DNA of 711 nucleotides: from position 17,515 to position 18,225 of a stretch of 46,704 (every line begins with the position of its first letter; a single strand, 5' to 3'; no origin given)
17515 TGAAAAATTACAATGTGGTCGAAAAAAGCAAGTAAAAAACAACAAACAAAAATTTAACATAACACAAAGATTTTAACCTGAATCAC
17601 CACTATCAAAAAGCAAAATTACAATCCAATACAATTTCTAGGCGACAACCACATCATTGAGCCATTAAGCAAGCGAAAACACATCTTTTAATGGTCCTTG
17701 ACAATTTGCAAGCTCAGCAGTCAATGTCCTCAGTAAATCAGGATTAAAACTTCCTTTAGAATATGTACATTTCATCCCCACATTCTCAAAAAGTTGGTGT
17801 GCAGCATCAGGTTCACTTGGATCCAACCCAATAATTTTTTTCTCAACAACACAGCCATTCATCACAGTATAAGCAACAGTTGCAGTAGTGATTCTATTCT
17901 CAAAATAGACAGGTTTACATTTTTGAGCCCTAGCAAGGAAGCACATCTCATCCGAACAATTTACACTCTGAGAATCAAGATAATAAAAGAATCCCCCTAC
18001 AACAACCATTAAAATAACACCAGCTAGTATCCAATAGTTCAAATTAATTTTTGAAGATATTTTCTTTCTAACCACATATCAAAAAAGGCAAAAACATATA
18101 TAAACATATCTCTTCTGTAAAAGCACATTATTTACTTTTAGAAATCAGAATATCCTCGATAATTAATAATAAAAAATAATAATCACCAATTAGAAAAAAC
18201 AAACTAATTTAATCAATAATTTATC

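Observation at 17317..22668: Repeated module of a small Cys-rich membrane protein plus a large secreted protein, sharing one leader and signal-peptide cassette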

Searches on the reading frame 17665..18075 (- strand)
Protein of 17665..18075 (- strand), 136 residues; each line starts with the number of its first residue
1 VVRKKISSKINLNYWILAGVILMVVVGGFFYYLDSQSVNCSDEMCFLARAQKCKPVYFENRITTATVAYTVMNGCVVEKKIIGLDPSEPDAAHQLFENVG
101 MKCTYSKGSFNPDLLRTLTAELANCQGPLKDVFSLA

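Call 11: search_protein_families(library=pfam, proteins=[window:17665-18075:-], max_evalue=0.01)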
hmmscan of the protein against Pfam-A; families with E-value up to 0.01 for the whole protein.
window:17665-18075:- (136 aa): 0 families

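Call 13: find_homologous_proteins(query=window:17665-18075:-, max_evalue=0.01)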
Query window:17665-18075:- (136 aa): 1 proteins with E <= 0.01 among 30 candidates.
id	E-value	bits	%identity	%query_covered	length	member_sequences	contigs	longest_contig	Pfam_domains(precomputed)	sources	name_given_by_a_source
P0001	2.3e-86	304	100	100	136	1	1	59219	-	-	-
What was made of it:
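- Tried and rejected: The word-indexed homolog search with small-Cys1 returned only the query itself (call 13).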

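Call 19: predict_structure(alignment_id=A1)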
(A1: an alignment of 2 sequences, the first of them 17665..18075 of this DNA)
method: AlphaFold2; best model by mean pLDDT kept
length: 136 residues; sequences in the alignment: 2
mean_pLDDT: 65.0   pTM: 0.48
mean pLDDT of the five models: 65.0, 48.6, 43.9, 42.9, 40.4
residues with pLDDT >= 90: 1; 70-90: 55; 50-70: 60; < 50: 20
segments of 3 or more residues with pLDDT < 50: 1-3, 112-120, 133-136
pLDDT, mean of each block of 10 residues (from residue 1): 51 78 84 68 75 76 70 73 63 56 57 46 62 44
secondary structure, 60 per line:
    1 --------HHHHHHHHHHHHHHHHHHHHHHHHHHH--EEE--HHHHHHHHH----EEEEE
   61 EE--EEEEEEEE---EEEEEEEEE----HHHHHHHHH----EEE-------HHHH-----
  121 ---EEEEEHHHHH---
elements in order: H9-35 E38-40 H43-51 E56-62 E65-72 E76-84 H89-97 E102-104 H112-115 E124-128 H129-133
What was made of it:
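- Tried and rejected: The first AlphaFold run, with only 2 sequences, was poor (pLDDT 65, call 19) and was not used.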

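Call 20: find_encoding_contigs(protein=window:17665-18075:-, flank=10000, max_places=5)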
Protein window:17665-18075:- (136 aa): no gene with exactly this product is on record in the collection.
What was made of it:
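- Tried and rejected: An exact-sequence contig look-up of small-Cys1 found nothing (call 20).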

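Call 22: search_solved_structures(query=A1, max_evalue=10)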
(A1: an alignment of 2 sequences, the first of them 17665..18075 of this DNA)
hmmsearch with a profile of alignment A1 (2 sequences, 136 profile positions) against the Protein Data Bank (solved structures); distinct sequences matched with E-value up to 10: 21.
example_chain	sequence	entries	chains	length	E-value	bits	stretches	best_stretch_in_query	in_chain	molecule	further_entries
2lfc_A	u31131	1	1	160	0.0083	19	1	58-114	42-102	Fumarate reductase, flavoprotein subunit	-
1iyx_A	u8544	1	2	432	0.51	13.2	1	58-87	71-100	ENOLASE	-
7lkj_A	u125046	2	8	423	1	12.2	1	91-133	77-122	Aminofutalosine deaminase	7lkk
5v2c_J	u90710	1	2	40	1.2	12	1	13-36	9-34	Photosystem II reaction center protein J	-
8wa5_A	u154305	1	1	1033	1.3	11.9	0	13-40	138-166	Sodium/potassium-transporting ATPase subunit alpha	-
4fby_J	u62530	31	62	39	1.3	11.9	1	13-36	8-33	Photosystem II reaction center protein J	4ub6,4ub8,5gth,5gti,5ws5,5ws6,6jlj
11yo_J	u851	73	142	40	1.3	11.8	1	13-36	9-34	Photosystem II reaction center protein J | Photosystem II reaction center J protein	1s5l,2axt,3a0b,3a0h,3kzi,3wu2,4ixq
7efn_A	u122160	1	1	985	1.4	11.8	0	13-40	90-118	Sodium/potassium-transporting ATPase subunit alpha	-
5e79_J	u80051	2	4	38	1.4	11.8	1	14-36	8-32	Photosystem II reaction center protein J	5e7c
7et1_A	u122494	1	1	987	1.4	11.8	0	13-40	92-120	Sodium/potassium-transporting ATPase subunit alpha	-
9vvo_A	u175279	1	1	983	1.4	11.8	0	13-40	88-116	Sodium/potassium-transporting ATPase subunit alpha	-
7efm_A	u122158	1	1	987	1.4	11.8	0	13-40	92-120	Sodium/potassium-transporting ATPase subunit alpha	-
7efl_A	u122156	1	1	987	1.4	11.8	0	13-40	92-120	Sodium/potassium-transporting ATPase subunit alpha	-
6jxk_A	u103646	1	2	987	1.4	11.8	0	13-40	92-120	Potassium-transporting ATPase alpha chain 1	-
6jxh_A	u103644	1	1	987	1.4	11.8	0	13-40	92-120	Potassium-transporting ATPase alpha chain 1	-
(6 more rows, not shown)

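Call 26: search_protein_representatives(alignment_id=A1)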
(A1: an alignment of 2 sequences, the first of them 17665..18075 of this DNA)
Query: 2 sequences, 136 profile positions. Proteins with E-value up to 0.001 (for the whole library): 402; up to 1e-10: 255; up to 1e-30: 2. The best 150 are listed.
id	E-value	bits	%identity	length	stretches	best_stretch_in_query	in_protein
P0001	2.6e-76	269.9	-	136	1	1-136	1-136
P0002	4.5e-65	233.5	-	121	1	16-136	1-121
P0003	9.9e-26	106.2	-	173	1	7-133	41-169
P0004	4.0e-25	104.2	-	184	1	15-133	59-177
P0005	5.5e-25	103.8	-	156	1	2-134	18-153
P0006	4.9e-23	97.4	-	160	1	1-134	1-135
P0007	1.7e-22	95.7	-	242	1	4-133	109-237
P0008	2.7e-22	95.1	-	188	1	12-131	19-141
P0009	3.9e-22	94.5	-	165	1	7-134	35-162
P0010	4.5e-22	94.3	-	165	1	14-133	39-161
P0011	9.1e-22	93.3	-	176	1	20-134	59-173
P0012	1.6e-21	92.6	-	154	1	15-133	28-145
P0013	1.7e-21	92.5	-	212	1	11-133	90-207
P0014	2.6e-21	91.9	-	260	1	14-133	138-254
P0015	2.7e-21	91.8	-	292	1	14-133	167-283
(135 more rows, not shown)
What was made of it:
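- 17665..18075 (-): Small Cys-rich membrane protein, copy 1 (136 aa, GTG start). It has a TM helix at about residues 12-34 and a six-Cys ectodomain at residues 38-136. Family search in call 26.
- The domain is always at the C-terminus (call 26).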

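Call 30: search_protein_families(library=pfam, alignment_id=A2, max_evalue=0.01)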
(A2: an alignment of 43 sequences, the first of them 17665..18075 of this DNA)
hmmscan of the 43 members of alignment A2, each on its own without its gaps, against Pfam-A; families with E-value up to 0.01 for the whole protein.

A. member 1, window:17665-18075:- (136 aa): 0 families

B. families by the number of members that match (of 43 scanned): 6 families
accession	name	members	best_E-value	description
PF10661.14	EssA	2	0.00018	WXG100 protein secretion system (Wss), protein EssA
PF00021.27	UPAR_LY6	1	0.0015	u-PAR/Ly-6 domain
PF04415.17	DUF515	1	0.0048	Protein of unknown function (DUF515)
PF16214.10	AC_N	1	0.0059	Adenylyl cyclase N-terminal extracellular and transmembrane region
PF09813.14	Coa3_cc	1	0.0065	Cytochrome c oxidase assembly factor 3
PF00335.26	Tetraspanin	1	0.009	Tetraspanin family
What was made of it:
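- The N-terminal region has no recognisable signalling or DNA-binding domain in Pfam (call 30).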

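Call 31: find_homologous_proteins(query=A2, max_evalue=0.00001)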
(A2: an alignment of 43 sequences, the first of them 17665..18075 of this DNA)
Query A2 (43 sequences) (136 aa, profile of the alignment): 22 proteins with E <= 0.00001 among 8000 candidates.
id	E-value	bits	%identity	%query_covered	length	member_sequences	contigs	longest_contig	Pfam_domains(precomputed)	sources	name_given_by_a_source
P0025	1.2e-45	173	32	69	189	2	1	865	-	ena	-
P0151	9.0e-43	164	35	74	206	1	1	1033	-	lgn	-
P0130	9.3e-42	160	30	76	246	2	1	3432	-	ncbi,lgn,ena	-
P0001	1.2e-40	157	100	100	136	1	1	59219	-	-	-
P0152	3.9e-40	155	29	71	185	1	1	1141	-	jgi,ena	-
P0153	1.1e-39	154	35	72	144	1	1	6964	-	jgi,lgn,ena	-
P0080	1.7e-39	153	27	90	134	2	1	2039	-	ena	-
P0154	2.0e-39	153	28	82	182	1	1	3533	-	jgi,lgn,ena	-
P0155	2.1e-39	153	35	71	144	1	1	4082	-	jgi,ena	-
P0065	3.2e-36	142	32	93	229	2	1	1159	-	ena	-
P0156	1.3e-35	140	32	86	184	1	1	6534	-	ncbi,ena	-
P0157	1.9e-34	137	33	89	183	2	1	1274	-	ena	-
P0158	3.4e-34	136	33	72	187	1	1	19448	-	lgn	-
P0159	1.0e-33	134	39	71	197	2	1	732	-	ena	-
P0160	8.3e-32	128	40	71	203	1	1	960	-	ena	-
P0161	3.7e-31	126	27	69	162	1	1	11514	-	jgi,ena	-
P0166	2.1e-17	81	26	69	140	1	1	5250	-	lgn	-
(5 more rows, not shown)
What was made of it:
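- Tried and rejected: Lys-rich words probably saturated the candidate list (call 31).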

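Call 39: find_related_loci(query=A1, collection=genome_contigs, flank=10000)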
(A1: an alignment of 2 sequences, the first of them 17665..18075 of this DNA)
Query A1 (136 aa) in genome_contigs; peptide patterns used: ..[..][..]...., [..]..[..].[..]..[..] (x = any residue, [..] = any of these).
25 stretches matched a pattern, but none encodes a relative of the query by tblastn (E <= 1e-3).
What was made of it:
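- Tried and rejected: With the two paralogs as query, it found no relative in GTDB genomes (call 39).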

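Call 40: find_encoding_contigs(protein=P0158, flank=10000, max_places=3)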
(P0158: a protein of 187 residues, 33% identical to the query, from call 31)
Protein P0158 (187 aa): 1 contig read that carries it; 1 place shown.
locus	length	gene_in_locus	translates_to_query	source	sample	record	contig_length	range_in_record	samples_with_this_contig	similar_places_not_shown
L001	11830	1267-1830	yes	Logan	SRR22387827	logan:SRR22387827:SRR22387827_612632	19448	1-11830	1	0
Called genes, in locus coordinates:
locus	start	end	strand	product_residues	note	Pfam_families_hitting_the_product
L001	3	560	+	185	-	?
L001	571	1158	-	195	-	-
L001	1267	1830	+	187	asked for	-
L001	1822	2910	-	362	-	PF00493:MCM, PF17855:MCM_lid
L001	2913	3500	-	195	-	PF01015:Ribosomal_S3Ae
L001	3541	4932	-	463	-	PF01368:DHH, PF27767:Arc_Cdc45 (weak), PF21763:DHH_CID, PF02272:DHHA1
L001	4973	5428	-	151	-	PF08069:Ribosomal_S13_N, PF00312:Ribosomal_S15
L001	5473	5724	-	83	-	PF03144:GTP_EFTU_D2 (weak)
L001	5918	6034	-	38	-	-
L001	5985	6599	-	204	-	PF00069:Pkinase, PF01636:APH (faint), PF07714:PK_Tyr_Ser-Thr (weak), PF01163:RIO1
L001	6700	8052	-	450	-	PF02881:SRP54_N, PF00448:SRP54, PF01656:CbiA (weak), PF02978:SRP_SPB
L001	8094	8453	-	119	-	PF10107:Endonuc_Holl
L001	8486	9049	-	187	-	-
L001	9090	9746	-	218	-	-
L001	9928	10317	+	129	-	-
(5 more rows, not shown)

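Call 41: find_encoding_contigs(protein=P0161, flank=10000, max_places=3)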
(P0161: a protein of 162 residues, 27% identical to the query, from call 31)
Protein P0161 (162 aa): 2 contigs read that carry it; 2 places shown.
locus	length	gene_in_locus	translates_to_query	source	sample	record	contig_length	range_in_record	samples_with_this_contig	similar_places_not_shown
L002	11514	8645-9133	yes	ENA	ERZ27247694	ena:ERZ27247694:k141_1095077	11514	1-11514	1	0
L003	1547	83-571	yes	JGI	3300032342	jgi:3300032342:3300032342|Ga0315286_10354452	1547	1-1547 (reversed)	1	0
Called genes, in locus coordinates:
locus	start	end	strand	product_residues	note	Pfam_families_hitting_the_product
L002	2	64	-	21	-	?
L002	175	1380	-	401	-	-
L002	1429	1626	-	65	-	PF00037:Fer4 (weak), PF12797:Fer4_2 (weak), PF12837:Fer4_6, PF13237:Fer4_10, PF14697:Fer4_21, PF12838:Fer4_7, PF13187:Fer4_9, PF00037:Fer4 (weak), +8 more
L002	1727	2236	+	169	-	PF02572:CobA_CobO_BtuR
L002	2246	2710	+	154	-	PF22811:Zn_ribbon_NrdR, PF03477:ATP-cone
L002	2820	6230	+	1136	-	PF03477:ATP-cone, PF00317:Ribonuc_red_lgN, PF02867:Ribonuc_red_lgC, PF14890:Intein_splicing, PF14528:LAGLIDADG_3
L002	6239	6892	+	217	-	PF01411:tRNA-synt_2c, PF07973:tRNA_SAD (weak)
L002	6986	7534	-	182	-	-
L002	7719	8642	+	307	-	-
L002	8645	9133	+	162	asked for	-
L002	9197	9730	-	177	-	PF00881:Nitroreductase, PF14512:TM1586_NiRdase (weak)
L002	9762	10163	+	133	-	-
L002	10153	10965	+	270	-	PF01926:MMR_HSR1, PF02421:FeoB_N, PF08477:Roc (weak), PF02824:TGS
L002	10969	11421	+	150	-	-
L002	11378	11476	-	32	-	-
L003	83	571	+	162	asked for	-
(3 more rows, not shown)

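Call 42: find_encoding_contigs(protein=P0153, flank=10000, max_places=3)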
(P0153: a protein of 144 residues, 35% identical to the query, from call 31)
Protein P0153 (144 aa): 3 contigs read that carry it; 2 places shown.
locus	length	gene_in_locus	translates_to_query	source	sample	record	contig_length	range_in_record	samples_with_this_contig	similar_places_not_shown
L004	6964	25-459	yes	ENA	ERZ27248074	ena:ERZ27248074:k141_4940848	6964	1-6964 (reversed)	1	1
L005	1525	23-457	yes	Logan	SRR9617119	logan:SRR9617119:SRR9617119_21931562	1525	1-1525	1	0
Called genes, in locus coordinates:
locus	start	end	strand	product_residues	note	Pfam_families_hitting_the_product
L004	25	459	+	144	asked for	-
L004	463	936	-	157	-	-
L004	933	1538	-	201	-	PF00072:Response_reg (weak)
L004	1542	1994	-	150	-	-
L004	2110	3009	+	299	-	PF04014:MazE_antitoxin (weak)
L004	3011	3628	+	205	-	PF01725:Ham1p_like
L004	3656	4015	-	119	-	-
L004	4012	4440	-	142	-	-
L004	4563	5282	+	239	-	PF01978:TrmB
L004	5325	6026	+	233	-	PF00300:His_Phos_1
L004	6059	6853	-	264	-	-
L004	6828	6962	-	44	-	?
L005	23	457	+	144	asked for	-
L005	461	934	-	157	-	-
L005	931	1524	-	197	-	?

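Call 43: find_encoding_contigs(protein=P0156, flank=10000, max_places=3)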
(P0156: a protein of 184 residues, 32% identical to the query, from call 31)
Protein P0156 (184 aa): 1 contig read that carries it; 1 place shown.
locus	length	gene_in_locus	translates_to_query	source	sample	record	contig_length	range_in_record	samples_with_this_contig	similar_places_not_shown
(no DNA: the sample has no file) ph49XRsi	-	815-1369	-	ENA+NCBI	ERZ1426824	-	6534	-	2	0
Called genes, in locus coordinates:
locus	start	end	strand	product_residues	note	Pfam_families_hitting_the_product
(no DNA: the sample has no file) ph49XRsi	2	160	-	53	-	?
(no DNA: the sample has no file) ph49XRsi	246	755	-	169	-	-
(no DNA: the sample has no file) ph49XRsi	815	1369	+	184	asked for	-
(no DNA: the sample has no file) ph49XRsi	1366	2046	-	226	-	PF01336:tRNA_anti-codon (weak)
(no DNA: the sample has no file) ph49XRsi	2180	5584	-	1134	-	PF14551:MCM_N (weak), PF17207:MCM_OB, PF00493:MCM, PF14890:Intein_splicing, PF14528:LAGLIDADG_3, PF00493:MCM, PF17855:MCM_lid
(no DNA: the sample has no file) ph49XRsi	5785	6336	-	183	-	PF00352:TBP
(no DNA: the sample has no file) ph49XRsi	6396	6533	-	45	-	?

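Call 44: find_encoding_contigs(protein=P0166, flank=10000, max_places=3)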
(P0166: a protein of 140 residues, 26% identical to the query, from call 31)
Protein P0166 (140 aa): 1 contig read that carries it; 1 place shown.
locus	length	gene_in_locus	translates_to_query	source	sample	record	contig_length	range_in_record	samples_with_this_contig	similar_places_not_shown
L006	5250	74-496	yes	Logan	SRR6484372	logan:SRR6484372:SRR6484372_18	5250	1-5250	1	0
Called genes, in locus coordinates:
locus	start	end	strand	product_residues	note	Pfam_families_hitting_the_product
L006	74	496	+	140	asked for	-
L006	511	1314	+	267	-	PF20316:DUF6612 (faint)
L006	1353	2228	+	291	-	-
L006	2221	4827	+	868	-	PF00133:tRNA-synt_1, PF01406:tRNA-synt_1e (faint), PF09334:tRNA-synt_1g, PF13603:tRNA-synt_1_2, PF00133:tRNA-synt_1, PF09334:tRNA-synt_1g, PF08264:Anticodon_1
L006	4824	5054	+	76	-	-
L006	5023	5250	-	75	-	?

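Call 52: predict_structure(alignment_id=A5)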
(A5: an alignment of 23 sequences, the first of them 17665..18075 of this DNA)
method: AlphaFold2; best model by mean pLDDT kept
length: 136 residues; sequences in the alignment: 23
mean_pLDDT: 92.3   pTM: 0.77
mean pLDDT of the five models: 92.3, 91.0, 90.8, 90.3, 89.7
residues with pLDDT >= 90: 115; 70-90: 10; 50-70: 11; < 50: 0
segments of 3 or more residues with pLDDT < 50: none
pLDDT, mean of each block of 10 residues (from residue 1): 59 88 96 91 97 97 96 96 97 95 97 95 96 91
secondary structure, 60 per line:
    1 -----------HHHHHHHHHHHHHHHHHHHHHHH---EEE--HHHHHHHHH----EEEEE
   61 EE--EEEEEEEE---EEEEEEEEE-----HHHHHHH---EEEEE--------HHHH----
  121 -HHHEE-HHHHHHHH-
elements in order: H12-34 E38-40 H43-51 E56-62 E65-72 E76-84 H90-96 E100-104 H113-116 H128-135
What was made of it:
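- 17665..18075 (-): AlphaFold model with pLDDT 92.3 in call 52.
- The AlphaFold model has pLDDT 92.3 and pTM 0.77 (call 52).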

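Call 55: fold_search(model_id=the predicted structure, library=pdb)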
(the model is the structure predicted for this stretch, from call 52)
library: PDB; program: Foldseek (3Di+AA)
matches with E <= 10: 319; with E <= 0.001: 0
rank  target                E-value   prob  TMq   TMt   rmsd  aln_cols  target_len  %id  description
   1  5xix_D                2.6e-01  0.07  0.14  0.07   9.4        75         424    7  The canonical domain of human asparaginyl-tRNA synthetase (released 2018-05-02)
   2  8se9_A                3.3e-01  0.25  0.25  0.04  13.1        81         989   16  Cryo-EM structure of a double loaded human UBA7-UBE2L6-ISG15 thioester mimetic complex (Form 2) (released 2023-10-11)
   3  5xix_B                4.9e-01  0.08  0.15  0.07  10.4        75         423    5  The canonical domain of human asparaginyl-tRNA synthetase (released 2018-05-02)
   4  9jfj_A                5.9e-01  0.09  0.17  0.11  18.4       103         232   13  Crystal structure of the cytoplasmic domain of ZraS in ADP-bound form (released 2025-03-26)
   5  8tc8_C                7.1e-01  0.04  0.14  0.07   9.4        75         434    7  Human asparaginyl-tRNA synthetase bound to adenosine 5'-sulfamate (released 2024-02-07)
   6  8tc9_A                7.6e-01  0.04  0.13  0.07   9.8        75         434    7  Human asparaginyl-tRNA synthetase bound to OSM-S-106 (released 2024-02-07)
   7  8tc7_A                8.1e-01  0.04  0.13  0.07   9.8        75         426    7  Human asparaginyl-tRNA synthetase, apo form (released 2024-02-07)
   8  8tc9_C                8.1e-01  0.04  0.13  0.07   9.8        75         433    7  Human asparaginyl-tRNA synthetase bound to OSM-S-106 (released 2024-02-07)
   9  8tc9_B                9.2e-01  0.06  0.15  0.07  10.3        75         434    7  Human asparaginyl-tRNA synthetase bound to OSM-S-106 (released 2024-02-07)
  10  8tc7_B                9.2e-01  0.04  0.14  0.07   9.7        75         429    7  Human asparaginyl-tRNA synthetase, apo form (released 2024-02-07)
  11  8tc8_B                9.2e-01  0.04  0.14  0.07   9.4        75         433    7  Human asparaginyl-tRNA synthetase bound to adenosine 5'-sulfamate (released 2024-02-07)
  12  6rh8_A                9.2e-01  0.03  0.11  0.08  12.8        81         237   17  Revisiting pH-gated conformational switch. Complex HK853 mutant H260A -RR468 mutant D53A pH 5.3 (released 2020-02-19)
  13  8tc8_A                9.7e-01  0.06  0.15  0.07  10.3        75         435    7  Human asparaginyl-tRNA synthetase bound to adenosine 5'-sulfamate (released 2024-02-07)
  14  6rh0_B                9.7e-01  0.04  0.18  0.12  13.3       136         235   13  Revisiting pH-gated conformational switch. Complex HK853-RR468 pH 5.5 (released 2020-02-19)
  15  8tc7_C                9.7e-01  0.04  0.14  0.07   9.4        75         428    7  Human asparaginyl-tRNA synthetase, apo form (released 2024-02-07)
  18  9jfj_B                1.0e+00  0.08  0.18  0.11  17.9       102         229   12  Crystal structure of the cytoplasmic domain of ZraS in ADP-bound form (released 2025-03-26)
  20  9jtc_A                1.1e+00  0.13  0.25  0.05  12.6        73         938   15  Cryo-EM structure of bovine UBA7-UBE2L6-ISG15 (released 2025-03-05)
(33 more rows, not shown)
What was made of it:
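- On Any solved or viral predicted fold: PDB Foldseek: best E 0.26, TM at most 0.34 (call 55).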

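Call 58: find_related_loci(query=A6, collection=metagenome_contigs, flank=10000)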
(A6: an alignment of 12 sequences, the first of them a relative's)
Query A6 (144 aa) in metagenome_contigs; peptide patterns used: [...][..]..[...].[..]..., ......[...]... (x = any residue, [..] = any of these).
67 stretches matched a pattern; 38 encode a relative of the query (tblastn E <= 1e-3); 38 distinct loci.
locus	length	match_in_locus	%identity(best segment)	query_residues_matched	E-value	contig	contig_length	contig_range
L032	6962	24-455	100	1-144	6e-94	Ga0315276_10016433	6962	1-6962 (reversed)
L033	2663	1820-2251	81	1-144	2e-73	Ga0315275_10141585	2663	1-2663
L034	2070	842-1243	52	10-144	2e-42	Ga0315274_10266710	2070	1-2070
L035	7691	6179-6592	50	9-144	1e-39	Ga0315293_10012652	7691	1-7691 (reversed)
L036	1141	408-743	57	35-144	1e-40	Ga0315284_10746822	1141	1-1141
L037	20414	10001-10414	43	5-143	1e-32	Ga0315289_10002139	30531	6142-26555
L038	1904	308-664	49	22-140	1e-31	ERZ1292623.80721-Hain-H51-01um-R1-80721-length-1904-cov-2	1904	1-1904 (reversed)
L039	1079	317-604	51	45-140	2e-31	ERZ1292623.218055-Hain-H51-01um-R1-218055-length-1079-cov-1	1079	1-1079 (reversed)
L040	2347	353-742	43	19-143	1e-29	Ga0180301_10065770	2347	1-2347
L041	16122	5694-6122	39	10-142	2e-28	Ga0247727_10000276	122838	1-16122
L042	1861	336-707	43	17-140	3e-28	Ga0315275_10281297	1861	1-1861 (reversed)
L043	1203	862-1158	48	45-142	6e-29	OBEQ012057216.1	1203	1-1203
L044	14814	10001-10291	51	45-140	7e-28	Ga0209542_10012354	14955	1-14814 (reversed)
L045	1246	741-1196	38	3-142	6e-27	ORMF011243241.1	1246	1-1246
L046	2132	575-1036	37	1-140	2e-26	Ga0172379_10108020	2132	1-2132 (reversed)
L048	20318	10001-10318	44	36-140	2e-25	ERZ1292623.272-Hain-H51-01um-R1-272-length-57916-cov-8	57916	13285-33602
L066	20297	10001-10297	33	47-144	1e-15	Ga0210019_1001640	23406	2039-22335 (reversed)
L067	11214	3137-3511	24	21-140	1e-10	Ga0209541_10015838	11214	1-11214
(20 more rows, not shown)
